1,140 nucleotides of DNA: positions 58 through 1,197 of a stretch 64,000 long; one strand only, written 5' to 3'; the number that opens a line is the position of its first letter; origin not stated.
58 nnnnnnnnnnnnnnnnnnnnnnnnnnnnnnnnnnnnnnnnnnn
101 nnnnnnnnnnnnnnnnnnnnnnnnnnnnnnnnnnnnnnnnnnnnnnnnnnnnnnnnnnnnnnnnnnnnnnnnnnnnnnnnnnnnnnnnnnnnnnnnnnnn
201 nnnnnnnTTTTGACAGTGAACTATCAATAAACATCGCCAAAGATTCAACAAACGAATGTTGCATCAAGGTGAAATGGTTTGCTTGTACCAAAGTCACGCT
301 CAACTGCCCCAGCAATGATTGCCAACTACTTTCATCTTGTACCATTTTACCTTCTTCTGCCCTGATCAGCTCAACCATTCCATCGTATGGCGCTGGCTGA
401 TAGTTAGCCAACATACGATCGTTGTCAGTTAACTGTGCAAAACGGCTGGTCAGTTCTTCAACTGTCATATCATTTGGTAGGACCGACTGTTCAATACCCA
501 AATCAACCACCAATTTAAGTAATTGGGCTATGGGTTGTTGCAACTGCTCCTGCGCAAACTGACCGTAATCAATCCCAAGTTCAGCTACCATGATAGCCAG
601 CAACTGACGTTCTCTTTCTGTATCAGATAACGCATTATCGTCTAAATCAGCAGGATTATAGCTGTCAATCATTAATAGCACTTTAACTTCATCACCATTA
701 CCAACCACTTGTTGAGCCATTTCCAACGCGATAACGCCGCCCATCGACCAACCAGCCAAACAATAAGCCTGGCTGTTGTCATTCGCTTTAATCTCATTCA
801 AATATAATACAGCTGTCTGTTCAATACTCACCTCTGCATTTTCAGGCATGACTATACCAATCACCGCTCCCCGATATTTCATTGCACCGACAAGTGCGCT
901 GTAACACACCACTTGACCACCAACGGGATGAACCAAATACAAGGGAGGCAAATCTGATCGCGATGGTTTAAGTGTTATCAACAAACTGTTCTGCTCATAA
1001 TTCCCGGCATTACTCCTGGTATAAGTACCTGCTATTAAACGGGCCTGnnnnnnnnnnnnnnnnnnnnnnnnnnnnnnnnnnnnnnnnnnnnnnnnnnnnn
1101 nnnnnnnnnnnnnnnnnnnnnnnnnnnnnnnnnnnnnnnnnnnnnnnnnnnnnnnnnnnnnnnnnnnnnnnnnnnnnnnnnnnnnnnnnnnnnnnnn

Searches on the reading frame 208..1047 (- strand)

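Call 34: search_protein_families(library=pfam, proteins=[window:208-1047:-], max_evalue=0.001)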
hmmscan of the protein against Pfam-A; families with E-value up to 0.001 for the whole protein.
window:208-1047:- (280 aa): 2 families
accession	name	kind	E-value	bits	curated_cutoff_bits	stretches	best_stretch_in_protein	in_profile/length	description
PF00975.26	Thioesterase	-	1.1e-25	91.6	26.4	1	35-277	2-225/226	Thioesterase domain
PF12695.13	Abhydrolase_5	-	0.00024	21.4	27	1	49-135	15-96/164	Alpha/beta hydrolase family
